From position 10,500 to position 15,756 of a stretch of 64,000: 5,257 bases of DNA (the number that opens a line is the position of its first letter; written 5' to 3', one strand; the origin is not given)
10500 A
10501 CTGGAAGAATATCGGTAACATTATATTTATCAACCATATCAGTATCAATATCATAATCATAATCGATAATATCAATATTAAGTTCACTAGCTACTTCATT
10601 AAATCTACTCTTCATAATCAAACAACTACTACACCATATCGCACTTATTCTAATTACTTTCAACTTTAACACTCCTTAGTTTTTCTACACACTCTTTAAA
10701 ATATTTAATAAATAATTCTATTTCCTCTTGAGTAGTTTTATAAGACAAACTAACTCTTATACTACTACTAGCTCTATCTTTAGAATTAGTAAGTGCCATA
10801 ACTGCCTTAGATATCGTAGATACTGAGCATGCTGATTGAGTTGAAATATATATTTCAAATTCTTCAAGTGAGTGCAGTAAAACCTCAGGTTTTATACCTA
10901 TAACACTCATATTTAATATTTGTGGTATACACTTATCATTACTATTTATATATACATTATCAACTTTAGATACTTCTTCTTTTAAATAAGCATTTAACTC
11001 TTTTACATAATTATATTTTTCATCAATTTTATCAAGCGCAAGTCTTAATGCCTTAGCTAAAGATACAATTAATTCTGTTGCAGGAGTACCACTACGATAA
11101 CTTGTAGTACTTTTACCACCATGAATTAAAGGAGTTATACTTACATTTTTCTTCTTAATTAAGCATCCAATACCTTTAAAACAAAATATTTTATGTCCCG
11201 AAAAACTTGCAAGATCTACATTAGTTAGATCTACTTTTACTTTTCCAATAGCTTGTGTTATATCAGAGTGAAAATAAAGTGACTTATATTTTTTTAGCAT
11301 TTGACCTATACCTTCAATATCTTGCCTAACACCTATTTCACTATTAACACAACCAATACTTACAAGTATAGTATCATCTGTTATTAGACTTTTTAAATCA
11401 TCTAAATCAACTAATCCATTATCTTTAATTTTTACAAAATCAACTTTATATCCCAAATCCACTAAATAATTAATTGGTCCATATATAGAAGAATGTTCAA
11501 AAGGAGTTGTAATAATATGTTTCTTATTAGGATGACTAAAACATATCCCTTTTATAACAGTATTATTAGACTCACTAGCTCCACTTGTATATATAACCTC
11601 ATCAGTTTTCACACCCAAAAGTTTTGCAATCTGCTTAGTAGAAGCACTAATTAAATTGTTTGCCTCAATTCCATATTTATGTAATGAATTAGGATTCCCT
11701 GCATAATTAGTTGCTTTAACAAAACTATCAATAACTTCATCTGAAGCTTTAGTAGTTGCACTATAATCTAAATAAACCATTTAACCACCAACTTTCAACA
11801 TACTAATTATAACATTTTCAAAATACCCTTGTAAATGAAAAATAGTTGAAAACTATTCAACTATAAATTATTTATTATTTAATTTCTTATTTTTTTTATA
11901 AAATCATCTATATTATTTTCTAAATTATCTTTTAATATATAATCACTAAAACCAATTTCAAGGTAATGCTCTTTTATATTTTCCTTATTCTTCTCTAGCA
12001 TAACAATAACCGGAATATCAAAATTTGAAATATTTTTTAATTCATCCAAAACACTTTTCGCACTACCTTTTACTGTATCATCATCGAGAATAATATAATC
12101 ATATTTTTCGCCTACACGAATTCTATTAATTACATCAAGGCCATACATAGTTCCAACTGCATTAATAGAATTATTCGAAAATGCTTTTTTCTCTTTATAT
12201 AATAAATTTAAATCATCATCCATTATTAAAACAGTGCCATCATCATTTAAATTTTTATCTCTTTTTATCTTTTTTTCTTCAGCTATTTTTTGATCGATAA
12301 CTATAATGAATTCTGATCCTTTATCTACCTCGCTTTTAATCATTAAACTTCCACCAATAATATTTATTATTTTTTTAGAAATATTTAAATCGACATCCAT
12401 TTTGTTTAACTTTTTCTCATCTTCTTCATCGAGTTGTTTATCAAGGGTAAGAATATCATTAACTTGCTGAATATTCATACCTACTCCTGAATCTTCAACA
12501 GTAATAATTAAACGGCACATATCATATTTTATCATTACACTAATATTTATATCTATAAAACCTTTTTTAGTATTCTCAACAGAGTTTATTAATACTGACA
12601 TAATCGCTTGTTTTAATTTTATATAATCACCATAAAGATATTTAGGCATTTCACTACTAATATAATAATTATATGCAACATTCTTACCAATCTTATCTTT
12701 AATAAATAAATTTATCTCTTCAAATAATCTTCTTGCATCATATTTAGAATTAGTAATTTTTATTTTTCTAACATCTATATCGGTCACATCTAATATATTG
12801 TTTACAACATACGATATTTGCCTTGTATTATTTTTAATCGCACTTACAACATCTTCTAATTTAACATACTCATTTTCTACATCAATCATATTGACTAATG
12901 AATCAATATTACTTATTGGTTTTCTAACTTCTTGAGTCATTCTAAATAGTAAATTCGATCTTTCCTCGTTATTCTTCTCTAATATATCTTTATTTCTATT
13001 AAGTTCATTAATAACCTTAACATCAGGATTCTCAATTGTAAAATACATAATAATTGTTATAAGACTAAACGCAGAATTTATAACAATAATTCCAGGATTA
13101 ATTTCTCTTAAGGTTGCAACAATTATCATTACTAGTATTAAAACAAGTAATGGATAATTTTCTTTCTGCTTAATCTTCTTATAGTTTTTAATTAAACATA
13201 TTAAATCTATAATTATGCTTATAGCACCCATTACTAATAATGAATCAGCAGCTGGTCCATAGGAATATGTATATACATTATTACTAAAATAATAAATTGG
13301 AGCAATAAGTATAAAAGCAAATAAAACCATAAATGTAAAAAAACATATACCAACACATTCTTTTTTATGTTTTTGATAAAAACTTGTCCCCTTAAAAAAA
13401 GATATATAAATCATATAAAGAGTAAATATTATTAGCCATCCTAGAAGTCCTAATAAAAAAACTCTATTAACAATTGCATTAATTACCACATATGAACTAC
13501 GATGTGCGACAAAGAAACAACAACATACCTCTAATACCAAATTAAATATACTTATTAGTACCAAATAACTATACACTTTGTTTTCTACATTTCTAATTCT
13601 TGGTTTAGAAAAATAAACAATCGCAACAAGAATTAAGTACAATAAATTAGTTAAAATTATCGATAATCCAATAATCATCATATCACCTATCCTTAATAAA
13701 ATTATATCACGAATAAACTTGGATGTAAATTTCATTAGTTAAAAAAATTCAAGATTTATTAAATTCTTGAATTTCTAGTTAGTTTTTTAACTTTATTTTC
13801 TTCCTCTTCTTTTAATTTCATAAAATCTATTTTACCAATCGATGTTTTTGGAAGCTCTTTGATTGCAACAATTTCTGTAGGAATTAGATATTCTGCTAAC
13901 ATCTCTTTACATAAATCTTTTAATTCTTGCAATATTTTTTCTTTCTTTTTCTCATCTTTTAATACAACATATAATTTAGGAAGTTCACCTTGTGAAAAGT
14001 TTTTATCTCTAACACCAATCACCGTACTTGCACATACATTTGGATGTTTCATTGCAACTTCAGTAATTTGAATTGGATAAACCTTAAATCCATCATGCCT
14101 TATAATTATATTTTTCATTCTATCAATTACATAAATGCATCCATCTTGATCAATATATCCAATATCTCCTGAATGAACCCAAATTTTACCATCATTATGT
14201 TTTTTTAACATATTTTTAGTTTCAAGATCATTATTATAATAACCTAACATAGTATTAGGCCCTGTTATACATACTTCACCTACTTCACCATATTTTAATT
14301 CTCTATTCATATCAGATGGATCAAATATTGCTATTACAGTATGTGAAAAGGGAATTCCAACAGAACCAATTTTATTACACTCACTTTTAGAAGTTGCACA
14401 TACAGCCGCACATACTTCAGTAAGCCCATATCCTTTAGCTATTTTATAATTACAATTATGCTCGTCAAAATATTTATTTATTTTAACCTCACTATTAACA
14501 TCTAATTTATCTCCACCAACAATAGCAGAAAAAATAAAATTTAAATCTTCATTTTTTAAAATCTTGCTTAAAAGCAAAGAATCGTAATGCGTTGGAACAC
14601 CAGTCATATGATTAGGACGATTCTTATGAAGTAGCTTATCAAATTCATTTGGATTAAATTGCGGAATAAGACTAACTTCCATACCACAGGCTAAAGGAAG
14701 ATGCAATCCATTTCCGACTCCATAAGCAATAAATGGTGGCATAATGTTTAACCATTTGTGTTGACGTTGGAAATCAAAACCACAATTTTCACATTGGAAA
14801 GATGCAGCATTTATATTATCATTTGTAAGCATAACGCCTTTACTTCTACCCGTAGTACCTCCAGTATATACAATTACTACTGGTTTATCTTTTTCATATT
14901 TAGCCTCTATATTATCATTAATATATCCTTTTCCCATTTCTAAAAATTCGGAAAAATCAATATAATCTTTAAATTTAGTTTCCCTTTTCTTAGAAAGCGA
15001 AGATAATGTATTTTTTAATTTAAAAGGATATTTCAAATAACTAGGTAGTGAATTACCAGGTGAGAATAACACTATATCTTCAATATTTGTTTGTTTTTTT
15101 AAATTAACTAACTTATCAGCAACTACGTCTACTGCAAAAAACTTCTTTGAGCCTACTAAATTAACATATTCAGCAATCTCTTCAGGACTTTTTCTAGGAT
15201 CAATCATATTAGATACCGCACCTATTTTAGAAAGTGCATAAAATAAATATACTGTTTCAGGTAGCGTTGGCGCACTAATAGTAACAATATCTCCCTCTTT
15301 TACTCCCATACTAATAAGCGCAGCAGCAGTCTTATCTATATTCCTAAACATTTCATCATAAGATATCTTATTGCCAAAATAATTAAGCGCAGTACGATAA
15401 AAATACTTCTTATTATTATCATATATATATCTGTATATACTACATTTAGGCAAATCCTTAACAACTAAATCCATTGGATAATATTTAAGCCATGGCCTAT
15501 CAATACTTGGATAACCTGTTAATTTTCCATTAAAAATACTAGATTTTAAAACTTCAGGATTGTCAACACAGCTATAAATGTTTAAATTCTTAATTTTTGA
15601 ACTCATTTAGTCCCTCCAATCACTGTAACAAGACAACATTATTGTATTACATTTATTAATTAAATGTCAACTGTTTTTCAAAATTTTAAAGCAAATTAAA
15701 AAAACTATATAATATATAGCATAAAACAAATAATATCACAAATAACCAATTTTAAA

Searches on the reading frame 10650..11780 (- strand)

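Call 12: search_protein_families(library=pfam, proteins=[window:10650-11780:-], max_evalue=0.001)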
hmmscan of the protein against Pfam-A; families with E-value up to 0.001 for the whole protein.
window:10650-11780:- (376 aa): 1 family
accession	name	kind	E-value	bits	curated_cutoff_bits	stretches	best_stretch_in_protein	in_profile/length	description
PF00266.25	Aminotran_5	-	9.1e-67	226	21.5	1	2-357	1-371/371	Aminotransferase class-V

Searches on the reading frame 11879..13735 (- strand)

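Call 12: search_protein_families(library=pfam, proteins=[window:11879-13735:-], max_evalue=0.001)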
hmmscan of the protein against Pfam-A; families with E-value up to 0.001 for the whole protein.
window:11879-13735:- (618 aa): 2 families
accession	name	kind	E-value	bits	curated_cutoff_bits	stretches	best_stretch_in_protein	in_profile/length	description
PF02518.31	HATPase_c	-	2.9e-11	44.2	26.4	1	369-482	1-109/111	Histidine kinase-, DNA gyrase B-, and HSP90-like ATPase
PF00072.30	Response_reg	-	5.6e-06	26.9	30.2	1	502-610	1-107/111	Response regulator receiver domain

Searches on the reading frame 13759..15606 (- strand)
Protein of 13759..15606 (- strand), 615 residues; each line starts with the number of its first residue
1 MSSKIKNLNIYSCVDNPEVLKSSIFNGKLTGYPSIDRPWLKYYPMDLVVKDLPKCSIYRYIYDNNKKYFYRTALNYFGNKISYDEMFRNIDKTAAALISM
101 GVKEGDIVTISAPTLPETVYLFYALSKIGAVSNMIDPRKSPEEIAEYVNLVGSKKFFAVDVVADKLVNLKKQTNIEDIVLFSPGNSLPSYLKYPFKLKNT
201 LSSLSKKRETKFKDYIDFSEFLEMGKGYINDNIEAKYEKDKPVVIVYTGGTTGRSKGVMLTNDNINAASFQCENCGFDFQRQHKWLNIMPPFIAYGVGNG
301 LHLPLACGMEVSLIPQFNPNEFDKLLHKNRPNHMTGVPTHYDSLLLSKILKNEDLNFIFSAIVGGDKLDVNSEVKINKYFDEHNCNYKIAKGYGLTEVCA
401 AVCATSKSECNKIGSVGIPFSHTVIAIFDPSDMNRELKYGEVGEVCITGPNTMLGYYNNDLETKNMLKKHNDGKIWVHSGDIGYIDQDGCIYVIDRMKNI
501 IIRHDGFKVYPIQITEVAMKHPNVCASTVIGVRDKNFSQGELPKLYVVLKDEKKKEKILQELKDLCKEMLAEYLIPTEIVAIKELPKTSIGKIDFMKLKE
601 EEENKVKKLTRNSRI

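Call 12: search_protein_families(library=pfam, proteins=[window:13759-15606:-], max_evalue=0.001)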
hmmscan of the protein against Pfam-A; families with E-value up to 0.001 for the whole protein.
window:13759-15606:- (615 aa): 2 families
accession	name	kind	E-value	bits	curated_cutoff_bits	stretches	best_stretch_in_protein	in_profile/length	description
PF00501.34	AMP-binding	-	6.2e-68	229.8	29.9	1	67-457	7-384/384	AMP-binding enzyme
PF13193.12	AMP-binding_C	-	6.7e-13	49.8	24.5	1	516-592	4-76/76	AMP-binding enzyme C-terminal domain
